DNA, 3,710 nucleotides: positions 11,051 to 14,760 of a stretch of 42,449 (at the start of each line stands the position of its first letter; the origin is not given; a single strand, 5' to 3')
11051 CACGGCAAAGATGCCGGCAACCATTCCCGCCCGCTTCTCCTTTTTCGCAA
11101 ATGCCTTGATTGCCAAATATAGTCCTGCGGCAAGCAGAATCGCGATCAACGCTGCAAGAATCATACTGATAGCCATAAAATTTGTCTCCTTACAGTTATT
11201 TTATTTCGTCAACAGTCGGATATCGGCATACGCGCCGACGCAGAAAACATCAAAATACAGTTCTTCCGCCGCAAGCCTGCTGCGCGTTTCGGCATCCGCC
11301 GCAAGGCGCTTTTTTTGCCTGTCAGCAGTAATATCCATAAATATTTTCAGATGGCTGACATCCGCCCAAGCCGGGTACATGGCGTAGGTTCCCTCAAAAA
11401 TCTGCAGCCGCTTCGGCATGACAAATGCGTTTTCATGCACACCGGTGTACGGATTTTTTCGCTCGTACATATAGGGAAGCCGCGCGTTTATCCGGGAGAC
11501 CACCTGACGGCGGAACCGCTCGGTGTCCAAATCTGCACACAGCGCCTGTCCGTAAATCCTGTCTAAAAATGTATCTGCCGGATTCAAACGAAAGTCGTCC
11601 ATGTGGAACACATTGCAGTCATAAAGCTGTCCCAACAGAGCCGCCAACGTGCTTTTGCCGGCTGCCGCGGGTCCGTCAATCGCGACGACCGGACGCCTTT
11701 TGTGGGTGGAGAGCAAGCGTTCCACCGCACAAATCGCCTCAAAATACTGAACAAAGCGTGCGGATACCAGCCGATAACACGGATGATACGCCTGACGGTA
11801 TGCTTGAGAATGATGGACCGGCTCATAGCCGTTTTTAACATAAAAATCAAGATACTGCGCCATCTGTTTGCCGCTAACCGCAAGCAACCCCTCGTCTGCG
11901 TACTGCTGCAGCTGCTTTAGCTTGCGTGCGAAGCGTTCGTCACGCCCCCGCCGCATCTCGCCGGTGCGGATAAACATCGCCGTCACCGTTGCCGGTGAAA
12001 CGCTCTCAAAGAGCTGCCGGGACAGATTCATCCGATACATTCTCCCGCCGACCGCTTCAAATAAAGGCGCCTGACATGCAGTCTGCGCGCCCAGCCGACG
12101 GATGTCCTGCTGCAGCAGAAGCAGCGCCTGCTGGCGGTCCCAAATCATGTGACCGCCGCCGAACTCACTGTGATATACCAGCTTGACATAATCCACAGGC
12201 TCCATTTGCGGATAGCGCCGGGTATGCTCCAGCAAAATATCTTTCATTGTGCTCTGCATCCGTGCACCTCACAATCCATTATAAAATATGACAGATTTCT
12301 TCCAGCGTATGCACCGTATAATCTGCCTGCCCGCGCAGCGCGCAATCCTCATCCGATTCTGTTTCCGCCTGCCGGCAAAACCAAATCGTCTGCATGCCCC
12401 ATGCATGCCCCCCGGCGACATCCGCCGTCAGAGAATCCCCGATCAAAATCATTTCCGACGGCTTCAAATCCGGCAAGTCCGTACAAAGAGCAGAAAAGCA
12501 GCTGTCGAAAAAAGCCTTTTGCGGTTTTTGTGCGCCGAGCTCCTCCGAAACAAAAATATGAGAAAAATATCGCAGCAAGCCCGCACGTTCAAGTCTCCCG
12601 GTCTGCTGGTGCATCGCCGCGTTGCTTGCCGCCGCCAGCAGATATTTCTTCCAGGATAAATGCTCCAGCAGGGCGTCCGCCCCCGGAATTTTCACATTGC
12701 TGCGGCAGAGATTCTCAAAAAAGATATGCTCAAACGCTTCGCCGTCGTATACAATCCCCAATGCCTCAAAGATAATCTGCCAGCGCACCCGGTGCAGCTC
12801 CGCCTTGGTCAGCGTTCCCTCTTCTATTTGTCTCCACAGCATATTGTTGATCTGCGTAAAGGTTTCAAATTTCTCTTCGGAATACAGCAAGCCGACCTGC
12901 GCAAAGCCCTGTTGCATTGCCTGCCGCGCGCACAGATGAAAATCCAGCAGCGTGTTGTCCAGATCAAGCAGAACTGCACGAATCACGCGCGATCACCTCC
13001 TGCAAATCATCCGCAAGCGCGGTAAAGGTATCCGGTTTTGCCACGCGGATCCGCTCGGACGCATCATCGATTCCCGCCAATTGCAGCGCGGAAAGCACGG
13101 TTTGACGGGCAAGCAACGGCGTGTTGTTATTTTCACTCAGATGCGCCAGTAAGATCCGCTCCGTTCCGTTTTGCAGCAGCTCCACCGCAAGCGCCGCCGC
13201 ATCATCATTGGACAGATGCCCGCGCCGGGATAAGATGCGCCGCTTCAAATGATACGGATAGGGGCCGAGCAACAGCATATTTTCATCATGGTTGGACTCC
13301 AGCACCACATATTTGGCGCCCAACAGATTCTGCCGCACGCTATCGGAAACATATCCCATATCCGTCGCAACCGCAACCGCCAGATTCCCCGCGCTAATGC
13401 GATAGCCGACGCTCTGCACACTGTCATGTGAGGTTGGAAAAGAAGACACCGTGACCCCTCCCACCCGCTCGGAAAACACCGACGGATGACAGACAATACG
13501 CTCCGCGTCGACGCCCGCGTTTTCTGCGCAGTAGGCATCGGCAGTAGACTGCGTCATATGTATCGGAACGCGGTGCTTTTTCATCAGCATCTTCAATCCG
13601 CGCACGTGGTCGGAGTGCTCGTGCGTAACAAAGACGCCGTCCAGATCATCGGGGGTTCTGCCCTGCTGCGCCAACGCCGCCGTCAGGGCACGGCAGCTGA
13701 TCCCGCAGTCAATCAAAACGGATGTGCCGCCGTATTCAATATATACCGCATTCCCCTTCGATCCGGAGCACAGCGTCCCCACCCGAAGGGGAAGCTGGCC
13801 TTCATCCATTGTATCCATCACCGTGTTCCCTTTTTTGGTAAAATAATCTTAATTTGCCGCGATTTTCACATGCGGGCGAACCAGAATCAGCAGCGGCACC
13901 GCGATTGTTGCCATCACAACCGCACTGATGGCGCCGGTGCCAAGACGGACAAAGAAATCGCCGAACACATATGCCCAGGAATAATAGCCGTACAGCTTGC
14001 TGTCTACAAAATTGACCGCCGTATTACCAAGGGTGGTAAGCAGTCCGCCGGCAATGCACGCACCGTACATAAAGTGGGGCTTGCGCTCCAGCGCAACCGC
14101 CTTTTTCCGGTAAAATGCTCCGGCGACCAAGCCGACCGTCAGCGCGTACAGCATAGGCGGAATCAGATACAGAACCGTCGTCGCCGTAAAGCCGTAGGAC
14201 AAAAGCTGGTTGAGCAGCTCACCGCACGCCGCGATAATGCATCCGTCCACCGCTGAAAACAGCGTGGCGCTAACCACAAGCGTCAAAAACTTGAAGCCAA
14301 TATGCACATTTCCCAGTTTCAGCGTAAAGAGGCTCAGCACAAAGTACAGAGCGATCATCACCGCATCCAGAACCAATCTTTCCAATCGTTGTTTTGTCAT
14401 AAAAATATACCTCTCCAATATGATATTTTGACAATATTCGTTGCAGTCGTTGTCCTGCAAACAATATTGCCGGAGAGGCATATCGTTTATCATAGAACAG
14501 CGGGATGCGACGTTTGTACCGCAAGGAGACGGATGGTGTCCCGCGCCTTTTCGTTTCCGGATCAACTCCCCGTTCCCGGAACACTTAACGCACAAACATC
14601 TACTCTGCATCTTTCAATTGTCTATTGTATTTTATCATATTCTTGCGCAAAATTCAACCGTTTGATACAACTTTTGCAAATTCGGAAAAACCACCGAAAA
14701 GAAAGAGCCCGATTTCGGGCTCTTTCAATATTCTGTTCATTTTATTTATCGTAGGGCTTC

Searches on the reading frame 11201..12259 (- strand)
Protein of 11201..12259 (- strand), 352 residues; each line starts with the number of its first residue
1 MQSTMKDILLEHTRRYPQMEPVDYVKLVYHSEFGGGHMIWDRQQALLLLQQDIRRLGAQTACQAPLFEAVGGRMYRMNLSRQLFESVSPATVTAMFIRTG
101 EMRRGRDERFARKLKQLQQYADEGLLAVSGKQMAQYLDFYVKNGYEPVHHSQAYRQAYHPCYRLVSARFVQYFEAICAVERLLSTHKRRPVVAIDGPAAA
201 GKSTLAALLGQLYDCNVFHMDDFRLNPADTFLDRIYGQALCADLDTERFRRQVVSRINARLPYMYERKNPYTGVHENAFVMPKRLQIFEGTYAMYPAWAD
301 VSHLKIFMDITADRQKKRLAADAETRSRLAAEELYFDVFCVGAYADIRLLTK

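Call 23: search_protein_families(library=pfam, proteins=[window:11201-12259:-], max_evalue=0.001)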
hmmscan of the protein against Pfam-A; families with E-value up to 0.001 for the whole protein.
window:11201-12259:- (352 aa): 1 family
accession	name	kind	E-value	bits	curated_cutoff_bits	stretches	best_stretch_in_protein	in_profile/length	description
PF02224.24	Cytidylate_kin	-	0.00022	21.5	26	0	192-217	1-26/211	Cytidylate kinase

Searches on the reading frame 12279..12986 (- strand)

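Call 23: search_protein_families(library=pfam, proteins=[window:12279-12986:-], max_evalue=0.001)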
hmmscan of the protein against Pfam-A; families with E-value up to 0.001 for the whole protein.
window:12279-12986:- (235 aa): 3 families
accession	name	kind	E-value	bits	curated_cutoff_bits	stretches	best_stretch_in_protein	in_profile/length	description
PF13419.12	HAD_2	-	8.5e-17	62.3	23.8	1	5-202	1-177/178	Haloacid dehalogenase-like hydrolase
PF00702.32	Hydrolase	-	2.8e-16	60.9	26.4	1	2-195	1-189/191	haloacid dehalogenase-like hydrolase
PF13242.12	Hydrolase_like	-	4.1e-10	39.9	22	1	153-230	3-74/75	HAD-hyrolase-like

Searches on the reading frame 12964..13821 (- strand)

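Call 23: search_protein_families(library=pfam, proteins=[window:12964-13821:-], max_evalue=0.001)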
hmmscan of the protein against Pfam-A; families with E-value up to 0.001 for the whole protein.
window:12964-13821:- (285 aa): 4 families
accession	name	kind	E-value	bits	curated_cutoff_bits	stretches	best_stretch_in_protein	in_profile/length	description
PF12706.13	Lactamase_B_2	-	2.1e-23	83.4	27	1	34-227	2-199/200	Beta-lactamase superfamily domain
PF00753.33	Lactamase_B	-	6.2e-19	69.1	22.7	1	22-227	5-196/196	Metallo-beta-lactamase superfamily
PF23023.1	Anti-Pycsar_Apyc1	-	0.00011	22.2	50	1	24-82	21-76/250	Anti-Pycsar protein Apyc1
PF13483.12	Lactamase_B_3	-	0.00039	20.9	24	1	24-157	8-113/160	Beta-lactamase superfamily domain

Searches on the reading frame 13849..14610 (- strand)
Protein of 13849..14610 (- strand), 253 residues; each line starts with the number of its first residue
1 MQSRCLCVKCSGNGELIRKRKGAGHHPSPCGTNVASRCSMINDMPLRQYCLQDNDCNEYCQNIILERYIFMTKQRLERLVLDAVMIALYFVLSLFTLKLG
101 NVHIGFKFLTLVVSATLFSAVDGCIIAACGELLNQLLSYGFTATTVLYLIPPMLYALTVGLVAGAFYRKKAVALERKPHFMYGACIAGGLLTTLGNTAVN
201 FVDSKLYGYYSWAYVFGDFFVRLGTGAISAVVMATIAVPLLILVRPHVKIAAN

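Call 23: search_protein_families(library=pfam, proteins=[window:13849-14610:-], max_evalue=0.001)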
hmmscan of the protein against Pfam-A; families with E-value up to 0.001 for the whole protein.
window:13849-14610:- (253 aa): 2 families
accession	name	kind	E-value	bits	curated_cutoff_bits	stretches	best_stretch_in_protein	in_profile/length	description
PF12822.12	ECF_trnsprt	-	1.1e-09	38.9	30.7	1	78-236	2-168/169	ECF transporter, substrate-specific component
PF07155.17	ECF-ribofla_trS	-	1.7e-08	35.1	26.7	1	77-241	5-167/172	ECF-type riboflavin transporter, S component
